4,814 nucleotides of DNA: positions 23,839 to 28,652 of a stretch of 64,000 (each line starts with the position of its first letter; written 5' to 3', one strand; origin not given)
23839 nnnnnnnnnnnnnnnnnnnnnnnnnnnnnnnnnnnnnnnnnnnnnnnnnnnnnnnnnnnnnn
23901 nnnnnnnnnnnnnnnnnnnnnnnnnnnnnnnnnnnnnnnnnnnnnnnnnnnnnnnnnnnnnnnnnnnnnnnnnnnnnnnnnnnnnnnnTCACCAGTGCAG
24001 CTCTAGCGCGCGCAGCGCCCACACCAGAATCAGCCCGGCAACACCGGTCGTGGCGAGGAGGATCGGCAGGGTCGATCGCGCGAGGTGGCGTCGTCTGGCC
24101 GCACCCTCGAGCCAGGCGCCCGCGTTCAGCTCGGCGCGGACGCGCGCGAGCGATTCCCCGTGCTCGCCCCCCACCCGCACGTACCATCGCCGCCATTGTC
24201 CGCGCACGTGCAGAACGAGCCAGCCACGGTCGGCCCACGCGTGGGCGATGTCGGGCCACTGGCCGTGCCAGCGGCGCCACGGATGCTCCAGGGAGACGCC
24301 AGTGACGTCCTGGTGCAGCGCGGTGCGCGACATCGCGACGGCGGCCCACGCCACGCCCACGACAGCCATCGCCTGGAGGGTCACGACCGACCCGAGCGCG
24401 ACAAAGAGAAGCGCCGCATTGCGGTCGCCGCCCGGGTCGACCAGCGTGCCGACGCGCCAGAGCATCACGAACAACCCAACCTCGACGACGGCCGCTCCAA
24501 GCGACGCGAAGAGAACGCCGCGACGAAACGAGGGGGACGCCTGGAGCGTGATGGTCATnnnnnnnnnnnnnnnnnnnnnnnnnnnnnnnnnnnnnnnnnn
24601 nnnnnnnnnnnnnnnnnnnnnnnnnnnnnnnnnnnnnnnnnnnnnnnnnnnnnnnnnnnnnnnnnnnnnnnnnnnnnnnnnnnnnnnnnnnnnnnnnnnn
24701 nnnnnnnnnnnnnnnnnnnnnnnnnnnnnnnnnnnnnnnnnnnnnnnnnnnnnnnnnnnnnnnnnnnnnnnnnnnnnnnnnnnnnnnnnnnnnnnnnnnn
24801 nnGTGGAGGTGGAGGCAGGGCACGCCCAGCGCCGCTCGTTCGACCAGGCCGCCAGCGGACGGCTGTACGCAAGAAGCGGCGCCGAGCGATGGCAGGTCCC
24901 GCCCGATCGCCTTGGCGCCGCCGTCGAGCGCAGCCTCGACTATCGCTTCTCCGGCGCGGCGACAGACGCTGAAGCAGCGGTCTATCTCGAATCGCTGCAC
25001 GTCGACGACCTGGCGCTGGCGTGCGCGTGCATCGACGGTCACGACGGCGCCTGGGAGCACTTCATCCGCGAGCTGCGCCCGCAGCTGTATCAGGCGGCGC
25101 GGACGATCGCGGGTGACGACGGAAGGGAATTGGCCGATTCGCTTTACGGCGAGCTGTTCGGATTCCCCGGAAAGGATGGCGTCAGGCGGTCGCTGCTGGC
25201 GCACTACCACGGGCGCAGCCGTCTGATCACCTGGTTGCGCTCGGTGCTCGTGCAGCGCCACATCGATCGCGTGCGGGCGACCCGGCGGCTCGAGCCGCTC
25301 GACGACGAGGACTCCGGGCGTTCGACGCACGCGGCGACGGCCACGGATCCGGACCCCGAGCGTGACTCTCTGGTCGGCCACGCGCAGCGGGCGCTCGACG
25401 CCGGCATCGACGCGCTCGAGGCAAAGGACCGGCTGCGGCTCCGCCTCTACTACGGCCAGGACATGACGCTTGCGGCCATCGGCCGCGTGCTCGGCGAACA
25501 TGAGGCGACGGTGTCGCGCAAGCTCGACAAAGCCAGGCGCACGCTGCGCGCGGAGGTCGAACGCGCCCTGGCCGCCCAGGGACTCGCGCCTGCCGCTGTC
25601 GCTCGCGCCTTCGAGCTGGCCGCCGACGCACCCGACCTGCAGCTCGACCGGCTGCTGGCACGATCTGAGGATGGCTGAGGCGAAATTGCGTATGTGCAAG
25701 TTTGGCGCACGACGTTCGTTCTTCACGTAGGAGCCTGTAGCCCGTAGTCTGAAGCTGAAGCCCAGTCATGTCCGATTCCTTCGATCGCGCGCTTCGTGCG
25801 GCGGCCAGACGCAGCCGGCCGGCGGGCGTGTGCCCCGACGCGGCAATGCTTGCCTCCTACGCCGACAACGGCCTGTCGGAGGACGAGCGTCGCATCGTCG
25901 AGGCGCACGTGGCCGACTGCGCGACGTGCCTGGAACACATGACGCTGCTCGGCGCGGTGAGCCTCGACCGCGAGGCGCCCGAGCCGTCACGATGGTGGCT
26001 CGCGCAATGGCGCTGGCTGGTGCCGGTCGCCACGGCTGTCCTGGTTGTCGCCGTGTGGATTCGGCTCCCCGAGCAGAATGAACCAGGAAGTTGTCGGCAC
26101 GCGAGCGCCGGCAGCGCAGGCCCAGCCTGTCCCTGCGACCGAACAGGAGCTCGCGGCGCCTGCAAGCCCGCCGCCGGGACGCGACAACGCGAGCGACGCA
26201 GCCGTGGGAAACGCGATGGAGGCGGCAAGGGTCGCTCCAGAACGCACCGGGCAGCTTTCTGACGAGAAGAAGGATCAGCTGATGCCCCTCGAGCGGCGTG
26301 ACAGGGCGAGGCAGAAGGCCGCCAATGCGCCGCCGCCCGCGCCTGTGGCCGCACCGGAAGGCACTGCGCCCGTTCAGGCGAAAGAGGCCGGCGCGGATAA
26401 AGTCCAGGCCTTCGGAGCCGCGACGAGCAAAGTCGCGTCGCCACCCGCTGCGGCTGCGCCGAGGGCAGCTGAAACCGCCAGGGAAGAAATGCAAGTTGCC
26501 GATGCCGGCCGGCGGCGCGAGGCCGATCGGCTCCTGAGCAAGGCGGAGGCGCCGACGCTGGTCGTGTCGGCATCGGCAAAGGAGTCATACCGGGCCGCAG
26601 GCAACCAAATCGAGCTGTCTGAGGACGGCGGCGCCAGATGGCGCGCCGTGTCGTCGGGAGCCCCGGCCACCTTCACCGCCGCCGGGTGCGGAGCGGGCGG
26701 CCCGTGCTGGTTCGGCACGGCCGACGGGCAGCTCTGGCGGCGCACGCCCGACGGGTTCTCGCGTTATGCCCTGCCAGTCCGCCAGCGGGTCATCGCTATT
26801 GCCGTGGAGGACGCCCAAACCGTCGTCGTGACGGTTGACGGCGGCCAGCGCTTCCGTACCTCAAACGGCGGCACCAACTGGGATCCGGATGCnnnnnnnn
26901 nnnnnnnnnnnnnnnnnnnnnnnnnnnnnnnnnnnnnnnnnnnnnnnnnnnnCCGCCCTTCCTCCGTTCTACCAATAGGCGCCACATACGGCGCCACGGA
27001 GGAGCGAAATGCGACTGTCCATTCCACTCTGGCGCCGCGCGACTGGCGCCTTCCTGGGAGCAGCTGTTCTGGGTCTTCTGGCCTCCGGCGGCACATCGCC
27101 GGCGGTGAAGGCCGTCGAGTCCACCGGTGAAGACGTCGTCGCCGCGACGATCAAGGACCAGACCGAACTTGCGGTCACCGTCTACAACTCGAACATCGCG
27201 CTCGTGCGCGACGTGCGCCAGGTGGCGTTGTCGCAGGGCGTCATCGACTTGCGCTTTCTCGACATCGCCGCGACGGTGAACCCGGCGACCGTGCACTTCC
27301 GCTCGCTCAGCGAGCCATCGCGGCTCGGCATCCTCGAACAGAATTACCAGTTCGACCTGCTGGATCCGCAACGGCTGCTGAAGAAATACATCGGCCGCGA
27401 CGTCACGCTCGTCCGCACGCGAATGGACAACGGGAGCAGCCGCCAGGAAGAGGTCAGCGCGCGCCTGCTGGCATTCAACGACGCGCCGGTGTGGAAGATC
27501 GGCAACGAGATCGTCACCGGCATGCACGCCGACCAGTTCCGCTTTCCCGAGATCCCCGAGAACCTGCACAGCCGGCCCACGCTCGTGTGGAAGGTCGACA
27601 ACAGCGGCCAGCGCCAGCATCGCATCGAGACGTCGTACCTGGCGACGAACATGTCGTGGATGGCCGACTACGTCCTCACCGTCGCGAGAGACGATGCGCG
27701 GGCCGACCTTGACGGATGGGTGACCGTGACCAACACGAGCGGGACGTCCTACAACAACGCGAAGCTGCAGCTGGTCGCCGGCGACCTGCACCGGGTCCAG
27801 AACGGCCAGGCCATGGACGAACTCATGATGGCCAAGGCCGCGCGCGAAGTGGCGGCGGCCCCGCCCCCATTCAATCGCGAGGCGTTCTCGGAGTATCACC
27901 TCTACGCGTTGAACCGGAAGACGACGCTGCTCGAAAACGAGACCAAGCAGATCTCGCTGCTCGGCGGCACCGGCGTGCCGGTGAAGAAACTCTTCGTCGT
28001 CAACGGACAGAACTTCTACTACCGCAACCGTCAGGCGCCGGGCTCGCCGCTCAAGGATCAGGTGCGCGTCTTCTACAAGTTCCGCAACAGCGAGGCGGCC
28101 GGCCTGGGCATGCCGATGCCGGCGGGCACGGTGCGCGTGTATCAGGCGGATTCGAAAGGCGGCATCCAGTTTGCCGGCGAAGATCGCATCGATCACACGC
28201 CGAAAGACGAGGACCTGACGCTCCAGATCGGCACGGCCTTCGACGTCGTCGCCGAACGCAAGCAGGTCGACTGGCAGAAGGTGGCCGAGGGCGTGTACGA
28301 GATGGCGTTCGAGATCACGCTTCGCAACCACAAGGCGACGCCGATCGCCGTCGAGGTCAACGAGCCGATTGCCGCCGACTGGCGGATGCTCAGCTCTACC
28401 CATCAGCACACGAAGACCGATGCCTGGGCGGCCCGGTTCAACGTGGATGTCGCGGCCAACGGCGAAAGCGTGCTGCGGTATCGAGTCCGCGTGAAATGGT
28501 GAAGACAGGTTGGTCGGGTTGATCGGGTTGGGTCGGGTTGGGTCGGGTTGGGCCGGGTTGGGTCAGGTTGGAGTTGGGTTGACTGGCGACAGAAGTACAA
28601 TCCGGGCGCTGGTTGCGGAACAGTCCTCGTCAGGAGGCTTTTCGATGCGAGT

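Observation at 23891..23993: Twelve tandem copies of an octamer in the leader of the PSCyt/DUF1553 cluster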

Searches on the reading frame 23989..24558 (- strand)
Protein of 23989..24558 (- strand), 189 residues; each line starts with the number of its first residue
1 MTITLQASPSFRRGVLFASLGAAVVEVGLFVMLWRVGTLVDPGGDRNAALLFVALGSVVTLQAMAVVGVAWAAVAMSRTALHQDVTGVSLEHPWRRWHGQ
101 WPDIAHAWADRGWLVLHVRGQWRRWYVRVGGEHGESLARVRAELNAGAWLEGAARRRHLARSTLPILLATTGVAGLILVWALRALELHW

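Call 13: search_protein_families(library=pfam, proteins=[window:23989-24558:-], max_evalue=0.01)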
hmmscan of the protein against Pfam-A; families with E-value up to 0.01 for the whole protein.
window:23989-24558:- (189 aa): 0 families

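Call 71: search_protein_families(library=ncbifam, proteins=[window:23989-24558:-], max_evalue=0.1)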
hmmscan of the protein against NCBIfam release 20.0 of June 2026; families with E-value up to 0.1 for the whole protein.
window:23989-24558:- (189 aa): 0 families

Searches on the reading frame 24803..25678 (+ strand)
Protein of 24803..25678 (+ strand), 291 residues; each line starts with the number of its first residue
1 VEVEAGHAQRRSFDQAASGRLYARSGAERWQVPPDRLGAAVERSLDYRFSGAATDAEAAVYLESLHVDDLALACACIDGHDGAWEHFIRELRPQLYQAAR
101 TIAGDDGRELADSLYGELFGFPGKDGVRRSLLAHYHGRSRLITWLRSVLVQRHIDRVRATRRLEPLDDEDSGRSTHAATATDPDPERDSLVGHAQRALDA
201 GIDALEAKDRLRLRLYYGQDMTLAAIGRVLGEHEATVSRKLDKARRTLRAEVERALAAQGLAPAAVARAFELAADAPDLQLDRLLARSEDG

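Call 55: search_protein_families(library=pfam, proteins=[window:24803-25678:+], max_evalue=0.01)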
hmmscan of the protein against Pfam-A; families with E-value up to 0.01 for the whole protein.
window:24803-25678:+ (291 aa): 3 families
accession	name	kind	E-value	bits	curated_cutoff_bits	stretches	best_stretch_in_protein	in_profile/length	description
PF04545.22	Sigma70_r4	-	6.1e-08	32.5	24.1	1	202-250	2-50/50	Sigma-70, region 4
PF08281.18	Sigma70_r4_2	-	4.7e-05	23.4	25.7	1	196-248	2-54/54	Sigma-70, region 4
PF13936.12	HTH_38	-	0.0003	20.9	27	1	205-241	5-41/44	Helix-turn-helix domain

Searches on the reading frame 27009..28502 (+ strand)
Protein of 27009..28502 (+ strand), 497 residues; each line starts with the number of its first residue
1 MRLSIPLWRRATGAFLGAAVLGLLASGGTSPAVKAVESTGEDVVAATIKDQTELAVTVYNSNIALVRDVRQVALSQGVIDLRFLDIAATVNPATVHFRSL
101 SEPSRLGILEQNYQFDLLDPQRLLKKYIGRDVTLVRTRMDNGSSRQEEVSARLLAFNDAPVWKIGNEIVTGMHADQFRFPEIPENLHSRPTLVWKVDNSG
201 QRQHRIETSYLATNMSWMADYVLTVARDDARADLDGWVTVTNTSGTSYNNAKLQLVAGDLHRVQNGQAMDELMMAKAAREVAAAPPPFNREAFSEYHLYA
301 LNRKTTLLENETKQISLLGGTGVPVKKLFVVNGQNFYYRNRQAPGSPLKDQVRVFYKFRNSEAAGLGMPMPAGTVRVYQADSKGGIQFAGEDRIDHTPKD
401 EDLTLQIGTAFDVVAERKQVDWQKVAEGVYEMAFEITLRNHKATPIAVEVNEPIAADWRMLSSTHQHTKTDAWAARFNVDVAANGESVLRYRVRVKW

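Call 13: search_protein_families(library=pfam, proteins=[window:27009-28502:+], max_evalue=0.01)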
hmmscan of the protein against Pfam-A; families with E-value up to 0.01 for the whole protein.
window:27009-28502:+ (497 aa): 1 family
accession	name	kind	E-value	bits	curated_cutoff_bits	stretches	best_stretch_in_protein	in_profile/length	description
PF13598.12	DUF4139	-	4.7e-11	43.2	31.8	1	206-497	1-203/205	Domain of unknown function (DUF4139)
